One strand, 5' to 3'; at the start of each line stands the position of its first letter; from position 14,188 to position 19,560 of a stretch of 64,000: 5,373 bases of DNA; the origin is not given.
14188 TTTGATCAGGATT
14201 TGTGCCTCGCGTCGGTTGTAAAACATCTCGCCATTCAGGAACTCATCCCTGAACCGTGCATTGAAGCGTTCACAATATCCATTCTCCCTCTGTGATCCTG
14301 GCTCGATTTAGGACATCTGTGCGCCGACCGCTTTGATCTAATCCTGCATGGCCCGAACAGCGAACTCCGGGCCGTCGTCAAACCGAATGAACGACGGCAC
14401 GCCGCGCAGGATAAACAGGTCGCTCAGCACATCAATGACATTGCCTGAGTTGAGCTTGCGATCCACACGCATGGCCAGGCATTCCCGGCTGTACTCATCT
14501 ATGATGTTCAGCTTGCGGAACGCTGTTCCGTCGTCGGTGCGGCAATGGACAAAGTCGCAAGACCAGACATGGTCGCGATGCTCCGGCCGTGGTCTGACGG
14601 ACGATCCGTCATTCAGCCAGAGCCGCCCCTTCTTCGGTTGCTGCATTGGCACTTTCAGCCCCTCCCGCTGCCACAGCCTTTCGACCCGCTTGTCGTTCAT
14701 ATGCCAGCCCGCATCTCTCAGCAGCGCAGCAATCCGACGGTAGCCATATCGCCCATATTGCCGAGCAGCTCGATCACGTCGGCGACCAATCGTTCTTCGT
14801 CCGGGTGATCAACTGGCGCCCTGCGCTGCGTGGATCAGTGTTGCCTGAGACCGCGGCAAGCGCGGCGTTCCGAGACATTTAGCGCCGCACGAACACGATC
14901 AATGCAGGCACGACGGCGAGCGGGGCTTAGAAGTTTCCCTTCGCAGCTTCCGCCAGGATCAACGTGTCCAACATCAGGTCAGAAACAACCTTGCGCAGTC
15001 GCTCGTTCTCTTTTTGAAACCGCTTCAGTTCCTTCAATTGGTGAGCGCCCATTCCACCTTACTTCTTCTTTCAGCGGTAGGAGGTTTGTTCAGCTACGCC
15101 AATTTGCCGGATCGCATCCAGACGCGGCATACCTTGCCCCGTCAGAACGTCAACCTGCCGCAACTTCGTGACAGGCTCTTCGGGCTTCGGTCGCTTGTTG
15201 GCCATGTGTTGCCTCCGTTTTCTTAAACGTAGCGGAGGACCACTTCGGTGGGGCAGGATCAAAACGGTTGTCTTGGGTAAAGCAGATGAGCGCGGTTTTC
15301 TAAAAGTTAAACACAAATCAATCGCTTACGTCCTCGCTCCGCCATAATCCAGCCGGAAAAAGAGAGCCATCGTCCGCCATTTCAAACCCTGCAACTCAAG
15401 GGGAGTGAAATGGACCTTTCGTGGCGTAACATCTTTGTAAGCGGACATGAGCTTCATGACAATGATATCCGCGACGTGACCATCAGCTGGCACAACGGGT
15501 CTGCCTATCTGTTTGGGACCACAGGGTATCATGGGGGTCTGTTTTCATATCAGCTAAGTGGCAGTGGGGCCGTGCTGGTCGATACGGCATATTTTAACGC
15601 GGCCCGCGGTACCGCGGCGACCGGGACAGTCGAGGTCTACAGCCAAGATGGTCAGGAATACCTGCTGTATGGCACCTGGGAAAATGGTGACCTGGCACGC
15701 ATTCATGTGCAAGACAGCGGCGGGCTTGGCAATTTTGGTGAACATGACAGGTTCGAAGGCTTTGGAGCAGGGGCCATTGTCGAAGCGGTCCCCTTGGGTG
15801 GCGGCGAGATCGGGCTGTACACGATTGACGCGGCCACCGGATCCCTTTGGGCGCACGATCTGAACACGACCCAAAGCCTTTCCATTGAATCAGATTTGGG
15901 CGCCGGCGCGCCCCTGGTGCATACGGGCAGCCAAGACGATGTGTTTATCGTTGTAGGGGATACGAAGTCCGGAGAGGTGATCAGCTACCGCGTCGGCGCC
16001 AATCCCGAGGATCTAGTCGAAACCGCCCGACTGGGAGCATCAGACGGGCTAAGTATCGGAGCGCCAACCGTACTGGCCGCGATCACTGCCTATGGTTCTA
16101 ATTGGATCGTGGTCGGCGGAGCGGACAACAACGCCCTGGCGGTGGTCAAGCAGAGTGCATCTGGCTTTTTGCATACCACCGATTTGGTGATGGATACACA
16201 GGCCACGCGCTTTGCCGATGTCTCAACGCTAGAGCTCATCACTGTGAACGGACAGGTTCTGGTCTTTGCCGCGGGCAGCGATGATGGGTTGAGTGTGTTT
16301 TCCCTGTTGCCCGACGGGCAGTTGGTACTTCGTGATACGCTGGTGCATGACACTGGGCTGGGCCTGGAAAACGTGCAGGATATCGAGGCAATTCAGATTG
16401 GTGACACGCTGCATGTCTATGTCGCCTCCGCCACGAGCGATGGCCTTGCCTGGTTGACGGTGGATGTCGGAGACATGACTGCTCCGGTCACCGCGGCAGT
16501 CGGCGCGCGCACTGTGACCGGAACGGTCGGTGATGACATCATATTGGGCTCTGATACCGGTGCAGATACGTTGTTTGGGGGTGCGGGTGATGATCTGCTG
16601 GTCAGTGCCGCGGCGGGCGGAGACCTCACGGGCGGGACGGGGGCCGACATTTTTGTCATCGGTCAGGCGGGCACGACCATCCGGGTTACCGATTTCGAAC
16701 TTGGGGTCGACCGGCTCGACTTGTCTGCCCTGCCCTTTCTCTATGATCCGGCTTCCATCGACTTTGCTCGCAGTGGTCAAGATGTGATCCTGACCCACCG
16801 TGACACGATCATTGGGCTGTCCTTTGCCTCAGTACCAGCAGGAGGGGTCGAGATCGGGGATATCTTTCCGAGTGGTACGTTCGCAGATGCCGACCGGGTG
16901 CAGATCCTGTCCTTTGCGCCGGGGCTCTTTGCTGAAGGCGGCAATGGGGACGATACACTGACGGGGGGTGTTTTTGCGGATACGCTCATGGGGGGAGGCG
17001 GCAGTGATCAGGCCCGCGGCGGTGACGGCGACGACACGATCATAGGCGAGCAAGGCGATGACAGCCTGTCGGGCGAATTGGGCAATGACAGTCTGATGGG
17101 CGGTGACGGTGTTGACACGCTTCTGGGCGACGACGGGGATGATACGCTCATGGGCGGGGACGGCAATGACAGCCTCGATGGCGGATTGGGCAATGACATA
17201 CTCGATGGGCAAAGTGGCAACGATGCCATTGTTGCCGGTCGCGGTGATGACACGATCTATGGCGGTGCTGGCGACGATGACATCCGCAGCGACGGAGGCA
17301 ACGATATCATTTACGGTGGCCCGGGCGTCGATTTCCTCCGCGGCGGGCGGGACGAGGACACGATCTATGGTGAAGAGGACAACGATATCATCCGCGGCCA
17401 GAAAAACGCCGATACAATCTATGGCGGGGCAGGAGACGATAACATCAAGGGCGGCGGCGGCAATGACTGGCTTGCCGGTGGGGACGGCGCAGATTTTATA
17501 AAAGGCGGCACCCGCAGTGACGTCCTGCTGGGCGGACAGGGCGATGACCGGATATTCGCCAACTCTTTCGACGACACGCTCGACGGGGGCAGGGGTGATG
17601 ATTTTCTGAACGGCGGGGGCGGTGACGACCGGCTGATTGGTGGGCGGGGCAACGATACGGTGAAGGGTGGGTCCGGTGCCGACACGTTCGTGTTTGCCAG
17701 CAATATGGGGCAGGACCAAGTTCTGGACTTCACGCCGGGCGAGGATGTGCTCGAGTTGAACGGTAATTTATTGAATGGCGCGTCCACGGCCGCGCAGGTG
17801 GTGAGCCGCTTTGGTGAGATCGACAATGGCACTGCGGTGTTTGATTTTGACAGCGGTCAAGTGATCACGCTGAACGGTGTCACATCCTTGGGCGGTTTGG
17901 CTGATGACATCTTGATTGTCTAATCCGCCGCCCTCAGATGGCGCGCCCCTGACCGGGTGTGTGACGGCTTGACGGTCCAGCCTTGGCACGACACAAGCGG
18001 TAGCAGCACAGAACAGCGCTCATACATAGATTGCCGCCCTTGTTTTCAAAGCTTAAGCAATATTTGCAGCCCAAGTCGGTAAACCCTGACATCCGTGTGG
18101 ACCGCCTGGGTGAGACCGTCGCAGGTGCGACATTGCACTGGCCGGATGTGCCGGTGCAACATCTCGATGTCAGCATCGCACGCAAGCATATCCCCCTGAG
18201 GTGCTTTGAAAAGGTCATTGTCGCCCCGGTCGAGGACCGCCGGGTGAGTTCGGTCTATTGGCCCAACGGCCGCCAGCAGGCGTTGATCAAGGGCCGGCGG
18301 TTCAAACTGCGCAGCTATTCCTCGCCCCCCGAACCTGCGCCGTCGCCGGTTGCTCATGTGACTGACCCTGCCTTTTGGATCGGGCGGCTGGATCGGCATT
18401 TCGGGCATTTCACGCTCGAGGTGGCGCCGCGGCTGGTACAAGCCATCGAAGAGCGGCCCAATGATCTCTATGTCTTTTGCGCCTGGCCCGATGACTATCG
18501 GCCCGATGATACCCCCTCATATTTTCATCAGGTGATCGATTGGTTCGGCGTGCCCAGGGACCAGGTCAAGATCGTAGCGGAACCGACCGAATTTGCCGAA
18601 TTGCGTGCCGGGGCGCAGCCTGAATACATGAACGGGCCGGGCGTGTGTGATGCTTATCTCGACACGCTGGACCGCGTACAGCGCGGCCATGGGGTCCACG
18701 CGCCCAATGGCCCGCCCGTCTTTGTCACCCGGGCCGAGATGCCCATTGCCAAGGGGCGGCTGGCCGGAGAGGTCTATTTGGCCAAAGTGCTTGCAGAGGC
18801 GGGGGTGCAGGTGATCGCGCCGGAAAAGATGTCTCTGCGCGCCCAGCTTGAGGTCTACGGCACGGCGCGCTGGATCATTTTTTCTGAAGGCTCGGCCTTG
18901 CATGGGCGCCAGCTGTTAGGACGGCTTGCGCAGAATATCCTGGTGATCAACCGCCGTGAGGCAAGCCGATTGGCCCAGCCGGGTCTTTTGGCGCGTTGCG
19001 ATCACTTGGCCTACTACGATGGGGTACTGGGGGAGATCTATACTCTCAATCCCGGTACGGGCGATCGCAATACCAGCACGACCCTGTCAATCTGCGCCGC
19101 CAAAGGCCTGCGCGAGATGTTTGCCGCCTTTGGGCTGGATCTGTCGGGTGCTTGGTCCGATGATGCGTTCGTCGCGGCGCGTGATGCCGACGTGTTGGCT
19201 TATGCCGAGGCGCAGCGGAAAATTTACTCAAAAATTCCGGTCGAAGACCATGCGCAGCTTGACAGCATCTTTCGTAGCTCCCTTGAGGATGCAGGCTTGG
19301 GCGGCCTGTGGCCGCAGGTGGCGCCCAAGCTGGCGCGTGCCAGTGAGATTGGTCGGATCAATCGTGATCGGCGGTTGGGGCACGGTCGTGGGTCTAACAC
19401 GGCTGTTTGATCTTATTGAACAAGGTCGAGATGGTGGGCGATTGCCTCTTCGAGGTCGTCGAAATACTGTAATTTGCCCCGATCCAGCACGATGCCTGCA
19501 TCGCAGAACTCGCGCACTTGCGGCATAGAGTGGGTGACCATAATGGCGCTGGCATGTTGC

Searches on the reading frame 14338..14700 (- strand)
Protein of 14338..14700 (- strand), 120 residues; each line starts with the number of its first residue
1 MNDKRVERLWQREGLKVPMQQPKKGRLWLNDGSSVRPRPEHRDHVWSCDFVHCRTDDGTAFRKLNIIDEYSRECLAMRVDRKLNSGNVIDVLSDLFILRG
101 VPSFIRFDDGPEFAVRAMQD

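Call 65: search_protein_families(library=pfam, proteins=[window:14338-14700:-], max_evalue=0.001)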
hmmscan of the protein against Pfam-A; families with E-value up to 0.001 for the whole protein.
window:14338-14700:- (120 aa): 1 family
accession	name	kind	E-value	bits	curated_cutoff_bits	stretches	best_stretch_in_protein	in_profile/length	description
PF00665.32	rve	-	8e-12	45.8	32.6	1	41-119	3-84/102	Integrase core domain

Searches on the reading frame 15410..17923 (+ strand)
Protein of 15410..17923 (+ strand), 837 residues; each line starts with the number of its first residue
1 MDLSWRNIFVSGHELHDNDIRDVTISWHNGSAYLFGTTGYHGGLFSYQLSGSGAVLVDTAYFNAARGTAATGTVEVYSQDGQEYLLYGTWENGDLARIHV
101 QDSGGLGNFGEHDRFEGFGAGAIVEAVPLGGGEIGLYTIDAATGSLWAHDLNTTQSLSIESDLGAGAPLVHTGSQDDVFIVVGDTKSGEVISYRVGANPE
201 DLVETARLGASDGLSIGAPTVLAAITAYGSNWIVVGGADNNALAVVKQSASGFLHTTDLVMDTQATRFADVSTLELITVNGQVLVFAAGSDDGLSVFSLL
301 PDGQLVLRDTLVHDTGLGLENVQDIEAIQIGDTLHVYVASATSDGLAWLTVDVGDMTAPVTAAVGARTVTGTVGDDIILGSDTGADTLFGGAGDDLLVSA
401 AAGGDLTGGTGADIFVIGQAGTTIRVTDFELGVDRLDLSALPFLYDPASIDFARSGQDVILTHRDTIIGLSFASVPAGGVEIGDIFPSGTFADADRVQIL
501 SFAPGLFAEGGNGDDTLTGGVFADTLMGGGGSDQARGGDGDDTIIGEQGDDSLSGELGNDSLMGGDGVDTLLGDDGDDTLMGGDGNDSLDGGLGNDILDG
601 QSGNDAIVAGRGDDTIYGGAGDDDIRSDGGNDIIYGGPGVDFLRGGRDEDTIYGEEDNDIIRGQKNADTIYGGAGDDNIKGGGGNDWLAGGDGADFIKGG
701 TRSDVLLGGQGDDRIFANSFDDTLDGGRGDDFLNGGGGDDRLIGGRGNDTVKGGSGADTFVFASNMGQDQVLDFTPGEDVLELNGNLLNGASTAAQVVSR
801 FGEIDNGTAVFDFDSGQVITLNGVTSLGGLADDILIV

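Call 26: search_protein_families(library=pfam, proteins=[window:15410-17923:+], max_evalue=0.0001)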
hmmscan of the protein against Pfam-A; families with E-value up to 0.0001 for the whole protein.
window:15410-17923:+ (837 aa): 1 family
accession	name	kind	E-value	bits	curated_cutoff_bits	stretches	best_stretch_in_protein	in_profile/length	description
PF00353.25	HemolysinCabind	-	2.6e-54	181.1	23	10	573-605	2-34/36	RTX calcium-binding nonapeptide repeat (4 copies)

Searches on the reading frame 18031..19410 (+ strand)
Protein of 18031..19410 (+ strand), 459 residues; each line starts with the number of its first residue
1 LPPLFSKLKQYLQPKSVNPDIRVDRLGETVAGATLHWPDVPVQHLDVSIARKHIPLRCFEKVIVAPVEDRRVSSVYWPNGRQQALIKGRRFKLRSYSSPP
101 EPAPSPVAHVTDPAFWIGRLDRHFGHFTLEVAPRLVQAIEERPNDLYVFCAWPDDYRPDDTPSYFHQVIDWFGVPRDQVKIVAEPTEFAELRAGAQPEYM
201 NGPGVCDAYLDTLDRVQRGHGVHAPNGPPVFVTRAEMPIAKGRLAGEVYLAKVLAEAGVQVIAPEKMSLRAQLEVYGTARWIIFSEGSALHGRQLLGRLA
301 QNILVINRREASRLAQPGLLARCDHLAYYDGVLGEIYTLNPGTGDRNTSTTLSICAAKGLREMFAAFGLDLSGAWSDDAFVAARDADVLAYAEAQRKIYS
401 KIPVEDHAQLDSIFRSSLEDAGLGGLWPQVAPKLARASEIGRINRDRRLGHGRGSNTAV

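Call 26: search_protein_families(library=pfam, proteins=[window:18031-19410:+], max_evalue=0.0001)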
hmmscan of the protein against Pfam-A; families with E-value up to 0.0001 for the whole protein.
window:18031-19410:+ (459 aa): 1 family
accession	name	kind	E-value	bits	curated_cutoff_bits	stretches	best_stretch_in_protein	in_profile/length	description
PF04577.19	Glyco_transf_61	-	6.4e-07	30.1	27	1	124-291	1-125/137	Glycosyltransferase 61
